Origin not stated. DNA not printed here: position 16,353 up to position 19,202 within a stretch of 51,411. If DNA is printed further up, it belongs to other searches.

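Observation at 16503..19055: MATE transporter fused in frame to a GH105/GH88-type unsaturated uronyl hydrolase; the fusion hinges on a homopolymer length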

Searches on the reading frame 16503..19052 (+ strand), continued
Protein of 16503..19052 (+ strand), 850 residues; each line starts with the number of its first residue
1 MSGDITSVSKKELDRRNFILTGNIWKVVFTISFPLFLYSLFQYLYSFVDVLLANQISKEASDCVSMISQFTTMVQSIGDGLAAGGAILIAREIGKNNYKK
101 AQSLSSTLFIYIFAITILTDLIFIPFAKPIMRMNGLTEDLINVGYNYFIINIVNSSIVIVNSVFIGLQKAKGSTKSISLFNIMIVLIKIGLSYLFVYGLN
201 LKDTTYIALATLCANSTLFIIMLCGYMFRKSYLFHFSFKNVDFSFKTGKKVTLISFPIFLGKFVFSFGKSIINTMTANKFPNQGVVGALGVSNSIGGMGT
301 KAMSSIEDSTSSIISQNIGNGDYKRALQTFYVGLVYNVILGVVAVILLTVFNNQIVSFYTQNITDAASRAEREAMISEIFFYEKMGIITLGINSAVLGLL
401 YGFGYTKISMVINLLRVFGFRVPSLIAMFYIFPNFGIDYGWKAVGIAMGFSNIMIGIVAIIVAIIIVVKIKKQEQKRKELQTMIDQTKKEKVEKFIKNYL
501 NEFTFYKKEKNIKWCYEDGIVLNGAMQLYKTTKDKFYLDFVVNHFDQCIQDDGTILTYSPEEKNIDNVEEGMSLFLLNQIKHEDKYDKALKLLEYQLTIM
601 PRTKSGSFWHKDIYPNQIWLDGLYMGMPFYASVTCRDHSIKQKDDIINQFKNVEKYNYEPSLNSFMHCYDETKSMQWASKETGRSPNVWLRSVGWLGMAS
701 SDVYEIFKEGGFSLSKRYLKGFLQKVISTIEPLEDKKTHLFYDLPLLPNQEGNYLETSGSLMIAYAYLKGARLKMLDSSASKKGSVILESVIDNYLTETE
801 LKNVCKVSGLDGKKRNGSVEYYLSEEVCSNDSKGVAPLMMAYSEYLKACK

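Call 19: search_protein_families(library=ncbifam, proteins=[window:16503-19052:+], max_evalue=0.00001)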
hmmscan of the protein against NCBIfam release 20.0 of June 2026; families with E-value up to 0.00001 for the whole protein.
window:16503-19052:+ (850 aa): 5 families
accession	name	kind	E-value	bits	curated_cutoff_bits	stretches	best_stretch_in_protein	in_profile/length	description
TIGR00797.1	matE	subfamily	5.3e-33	114.5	147.4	1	34-429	1-385/396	MATE family efflux transporter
NF051900.1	BetGalacBglBAgro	equivalog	5.5e-19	68.4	420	1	512-806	17-296/333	beta-galactosidase BglB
NF041801.1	MATE_SolL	equivalog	1.6e-12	47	780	1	14-462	8-445/458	solanimycin export family MATE transporter SolL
NF007130.1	PRK09575.1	equivalog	3.7e-11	43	445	1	37-473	17-434/435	MATE family efflux transporter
NF007562.1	PRK10189.1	equivalog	1e-08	34.4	465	1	24-200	25-203/470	EmmdR/YeeO family multidrug/toxin efflux MATE transporter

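Call 29: find_encoding_contigs(protein=P0065, flank=6000, max_places=3)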
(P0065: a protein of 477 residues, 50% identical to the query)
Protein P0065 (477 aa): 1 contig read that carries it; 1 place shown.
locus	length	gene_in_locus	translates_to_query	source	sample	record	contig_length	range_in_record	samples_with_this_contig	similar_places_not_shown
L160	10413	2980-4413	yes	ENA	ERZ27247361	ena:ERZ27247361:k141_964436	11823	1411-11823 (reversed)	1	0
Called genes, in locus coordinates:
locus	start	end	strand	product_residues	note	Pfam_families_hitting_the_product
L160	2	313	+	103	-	?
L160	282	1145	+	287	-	PF01522:Polysacc_deac_1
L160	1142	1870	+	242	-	PF00657:Lipase_GDSL, PF13472:Lipase_GDSL_2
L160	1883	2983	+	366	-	PF02463:SMC_N (faint), PF00005:ABC_tran, PF17912:OB_MalK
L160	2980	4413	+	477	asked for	PF01554:MatE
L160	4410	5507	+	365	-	PF07470:Glyco_hydro_88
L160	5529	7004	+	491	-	PF01232:Mannitol_dh, PF08125:Mannitol_dh_C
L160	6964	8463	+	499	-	PF08666:SAF, PF04295:GD_AH_second, PF20629:GD_AH_C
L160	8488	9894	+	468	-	PF02614:UxaC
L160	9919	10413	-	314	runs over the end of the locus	PF01095:Pectinesterase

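Call 30: find_encoding_contigs(protein=P0066, flank=6000, max_places=3)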
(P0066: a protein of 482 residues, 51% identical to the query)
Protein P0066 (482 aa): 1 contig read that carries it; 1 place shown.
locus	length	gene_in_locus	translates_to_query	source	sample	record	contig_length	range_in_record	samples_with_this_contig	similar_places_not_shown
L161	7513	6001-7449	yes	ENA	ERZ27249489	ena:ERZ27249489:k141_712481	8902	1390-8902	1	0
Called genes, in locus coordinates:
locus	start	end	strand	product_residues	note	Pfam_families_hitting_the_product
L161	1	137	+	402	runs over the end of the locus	PF00365:PFK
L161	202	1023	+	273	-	PF00106:adh_short, PF23441:SDR, PF08659:KR, PF13561:adh_short_C2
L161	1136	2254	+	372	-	-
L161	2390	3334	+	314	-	-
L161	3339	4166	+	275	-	PF01522:Polysacc_deac_1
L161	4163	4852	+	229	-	PF00657:Lipase_GDSL (weak), PF13472:Lipase_GDSL_2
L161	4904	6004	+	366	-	PF00005:ABC_tran, PF17912:OB_MalK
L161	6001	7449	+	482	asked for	PF01554:MatE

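Call 43: predict_structure(alignment_id=A1)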
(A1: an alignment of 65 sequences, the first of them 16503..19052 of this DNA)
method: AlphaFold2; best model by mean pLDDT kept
length: 850 residues; sequences in the alignment: 65
mean_pLDDT: 88.4   pTM: 0.78
mean pLDDT of the five models: 88.4, 87.6, 87.5, 87.4, 86.9
residues with pLDDT >= 90: 433; 70-90: 399; 50-70: 12; < 50: 6
segments of 3 or more residues with pLDDT < 50: 1-6
pLDDT, mean of each block of 10 residues (from residue 1): 48 83 91 83 74 75 75 83 87 84 88 90 90 79 88 89 81 76 84 85 86 89 77 76 80 88 85 83 71 78 88 90 91 95 90 81 80 86 89 94 91 92 91 87 89 94 94 86 92 97 94 94 96 93 97 95 94 93 93 95 93 91 94 91 95 96 95 92 94 95 92 84 96 96 96 96 98 93 96 95 85 84 92 96 93
secondary structure, 60 per line:
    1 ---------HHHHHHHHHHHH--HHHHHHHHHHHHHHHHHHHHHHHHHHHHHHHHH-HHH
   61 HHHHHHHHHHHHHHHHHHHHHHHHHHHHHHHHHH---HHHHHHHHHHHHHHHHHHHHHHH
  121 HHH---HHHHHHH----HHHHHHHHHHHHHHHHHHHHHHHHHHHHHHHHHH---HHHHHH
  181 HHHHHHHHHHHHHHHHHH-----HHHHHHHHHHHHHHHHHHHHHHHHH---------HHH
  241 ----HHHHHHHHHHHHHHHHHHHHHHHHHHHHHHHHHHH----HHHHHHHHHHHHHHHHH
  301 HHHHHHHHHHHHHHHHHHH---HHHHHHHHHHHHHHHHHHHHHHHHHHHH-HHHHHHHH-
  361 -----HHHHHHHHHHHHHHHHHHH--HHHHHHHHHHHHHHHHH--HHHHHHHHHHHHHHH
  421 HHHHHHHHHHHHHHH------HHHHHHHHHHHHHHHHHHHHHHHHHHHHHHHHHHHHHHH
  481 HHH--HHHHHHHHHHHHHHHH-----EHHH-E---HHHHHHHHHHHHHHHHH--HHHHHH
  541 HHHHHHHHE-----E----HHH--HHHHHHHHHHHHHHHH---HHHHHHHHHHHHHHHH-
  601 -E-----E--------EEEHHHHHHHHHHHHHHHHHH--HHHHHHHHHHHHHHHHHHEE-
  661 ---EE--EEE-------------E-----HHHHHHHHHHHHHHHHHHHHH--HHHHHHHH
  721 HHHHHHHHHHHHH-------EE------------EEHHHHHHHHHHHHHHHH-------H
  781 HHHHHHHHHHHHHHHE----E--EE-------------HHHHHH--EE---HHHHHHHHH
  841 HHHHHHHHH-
elements in order (helices of 4 or more, strands of 3 or more residues): H10-21 H24-56 H58-94 H98-123 H127-133 H138-171 H175-198 H204-228 H245-279 H284-319 H323-350 H352-359 H366-384 H387-403 H406-435 H442-483 H486-501 H516-532 H535-548 H565-580 H584-599 E617-619 H620-637 H640-657 E668-670 H690-710 H713-733 H757-772 H780-795 H819-824 H832-849

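Call 46: fold_search(model_id=the predicted structure, library=pdb)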
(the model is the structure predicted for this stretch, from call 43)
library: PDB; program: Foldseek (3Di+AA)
matches with E <= 10: 561; with E <= 0.001: 75
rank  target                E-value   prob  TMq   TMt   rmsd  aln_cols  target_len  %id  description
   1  4wu0_A                8.4e-22  1.00  0.39  0.91   2.4       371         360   37  Structural Analysis of C. acetobutylicum ATCC 824 Glycoside Hydrolase From Family 105 (released 2015-07-08)
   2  2gh4_A                5.2e-18  1.00  0.39  0.90   2.1       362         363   29  YteR/D143N/dGalA-Rha (released 2006-08-29)
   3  1nc5                  1.4e-17  1.00  0.39  0.90   2.1       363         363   29  Structure of Protein of Unknown Function of YteR from Bacillus Subtilis (released 2003-07-15)
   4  3wbn_A                2.4e-14  1.00  0.49  0.90   2.8       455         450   16  Crystal structure of MATE in complex with MaL6 (released 2013-06-12)
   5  4mlb_B                2.9e-14  1.00  0.49  0.88   3.0       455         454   15  Reverse polarity of binding pocket suggests different function of a MOP superfamily transporter from Pyrococcus furios (released 2013-09-25)
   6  4mlb_A                1.3e-13  1.00  0.48  0.87   3.1       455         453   16  Reverse polarity of binding pocket suggests different function of a MOP superfamily transporter from Pyrococcus furios (released 2013-09-25)
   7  6hfb_C                2.0e-13  1.00  0.49  0.89   2.9       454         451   16  Outward-facing conformation of a multidrug resistance MATE family transporter of the MOP superfamily. (released 2019-06-12)
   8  6hfb_D                3.0e-13  1.00  0.49  0.88   3.0       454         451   15  Outward-facing conformation of a multidrug resistance MATE family transporter of the MOP superfamily. (released 2019-06-12)
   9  3w4t                  3.2e-13  1.00  0.48  0.88   3.1       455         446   15  Crystal structure of MATE P26A mutant (released 2013-04-03)
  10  6hfb_B                5.6e-13  1.00  0.49  0.88   3.3       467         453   16  Outward-facing conformation of a multidrug resistance MATE family transporter of the MOP superfamily. (released 2019-06-12)
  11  3vvn                  8.8e-13  1.00  0.48  0.88   3.0       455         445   15  Crystal structure of MATE in the straight conformation (released 2013-04-03)
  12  4mlb_C                9.5e-13  1.00  0.49  0.90   2.8       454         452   16  Reverse polarity of binding pocket suggests different function of a MOP superfamily transporter from Pyrococcus furios (released 2013-09-25)
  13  3vvs_A                1.2e-12  1.00  0.48  0.88   3.0       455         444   15  Crystal structure of MATE in complex with MaD3S (released 2013-04-03)
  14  3vvo                  1.3e-12  1.00  0.47  0.85   3.8       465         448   16  Crystal structure of MATE in the bent conformation (released 2013-04-03)
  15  6fhz                  1.9e-12  1.00  0.44  0.79   4.3       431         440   15  Inward-facing conformation of a multidrug resistance MATE family transporter of the MOP superfamily. (released 2019-05-08)
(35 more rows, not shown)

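Call 51: find_encoding_contigs(protein=P0001, flank=1500, max_places=4)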
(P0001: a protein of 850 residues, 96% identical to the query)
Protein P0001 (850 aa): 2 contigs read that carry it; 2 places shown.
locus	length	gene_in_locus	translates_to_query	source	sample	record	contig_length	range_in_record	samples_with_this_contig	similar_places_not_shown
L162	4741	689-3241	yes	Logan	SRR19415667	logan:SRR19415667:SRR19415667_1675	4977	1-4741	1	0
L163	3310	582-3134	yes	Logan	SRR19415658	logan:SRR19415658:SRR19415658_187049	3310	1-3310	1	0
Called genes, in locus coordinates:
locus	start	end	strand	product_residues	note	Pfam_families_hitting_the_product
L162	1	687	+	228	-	?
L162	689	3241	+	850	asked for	PF01554:MatE, PF07470:Glyco_hydro_88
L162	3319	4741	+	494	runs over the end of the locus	PF01232:Mannitol_dh, PF08125:Mannitol_dh_C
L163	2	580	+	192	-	?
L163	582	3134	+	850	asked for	PF01554:MatE, PF07470:Glyco_hydro_88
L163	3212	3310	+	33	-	?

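Call 52: list_cluster_members(proteins=[window:16503-19052:+, P0048])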
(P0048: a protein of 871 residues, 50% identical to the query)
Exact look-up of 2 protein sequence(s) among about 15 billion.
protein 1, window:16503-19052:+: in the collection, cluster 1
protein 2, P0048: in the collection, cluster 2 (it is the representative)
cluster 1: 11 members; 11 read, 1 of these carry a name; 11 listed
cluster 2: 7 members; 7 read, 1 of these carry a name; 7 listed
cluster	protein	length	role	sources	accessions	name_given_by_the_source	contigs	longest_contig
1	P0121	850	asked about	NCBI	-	-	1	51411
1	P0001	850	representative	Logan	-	-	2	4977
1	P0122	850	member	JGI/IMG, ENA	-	rhamnogalacturonyl hydrolase YesR/Na+-driven multidrug efflux pump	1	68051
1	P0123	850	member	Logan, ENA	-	-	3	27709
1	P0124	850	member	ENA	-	-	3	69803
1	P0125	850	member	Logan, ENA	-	-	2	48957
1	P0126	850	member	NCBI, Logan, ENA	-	-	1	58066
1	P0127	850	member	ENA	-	-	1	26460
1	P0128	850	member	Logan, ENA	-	-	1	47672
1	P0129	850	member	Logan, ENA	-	-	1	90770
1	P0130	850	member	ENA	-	-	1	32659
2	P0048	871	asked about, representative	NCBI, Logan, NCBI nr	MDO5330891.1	MAG: glycoside hydrolase family 88 protein [Bacillota bacterium] | glycoside hydrolase family 88 protein [Bacillota bacterium]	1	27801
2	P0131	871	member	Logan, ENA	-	-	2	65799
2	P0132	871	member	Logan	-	-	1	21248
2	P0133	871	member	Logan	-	-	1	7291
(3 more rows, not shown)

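Call 56: find_encoding_contigs(protein=P0097, flank=6000, max_places=2)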
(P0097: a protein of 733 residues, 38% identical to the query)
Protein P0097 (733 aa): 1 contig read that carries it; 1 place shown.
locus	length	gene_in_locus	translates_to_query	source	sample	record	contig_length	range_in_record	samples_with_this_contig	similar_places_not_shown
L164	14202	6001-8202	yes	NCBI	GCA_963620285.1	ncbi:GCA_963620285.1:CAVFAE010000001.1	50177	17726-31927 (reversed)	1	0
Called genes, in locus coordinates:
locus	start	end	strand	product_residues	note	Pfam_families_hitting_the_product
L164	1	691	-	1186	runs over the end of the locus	PF01855:POR_N, PF17147:PFOR_II, PF01558:POR, PF13187:Fer4_9 (faint), PF00037:Fer4 (weak), PF12837:Fer4_6 (weak), PF12838:Fer4_7, PF02775:TPP_enzyme_C (weak), +5 more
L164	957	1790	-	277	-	PF01261:AP_endonuc_2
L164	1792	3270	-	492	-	PF08666:SAF, PF04295:GD_AH_second, PF20629:GD_AH_C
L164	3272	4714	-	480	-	PF01232:Mannitol_dh, PF08125:Mannitol_dh_C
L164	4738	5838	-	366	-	PF00005:ABC_tran, PF17912:OB_MalK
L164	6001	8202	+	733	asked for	PF01554:MatE, PF20434:BD-FAE, PF07859:Abhydrolase_3 (weak), PF00326:Peptidase_S9, PF01738:DLH (weak)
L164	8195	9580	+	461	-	PF01554:MatE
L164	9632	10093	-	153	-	PF04074:DUF386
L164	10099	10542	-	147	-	PF01230:HIT (weak)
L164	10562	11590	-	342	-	PF00294:PfkB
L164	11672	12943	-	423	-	PF05496:RuvB_N, PF00158:Sigma54_activat (faint), PF13173:AAA_14 (weak), PF14532:Sigma54_activ_2 (weak), PF00004:AAA, PF07728:AAA_5 (weak), PF16193:AAA_assoc_2, PF12002:MgsA_C, +1 more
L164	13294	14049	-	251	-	-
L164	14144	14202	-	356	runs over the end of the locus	PF00044:Gp_dh_N, PF02800:Gp_dh_C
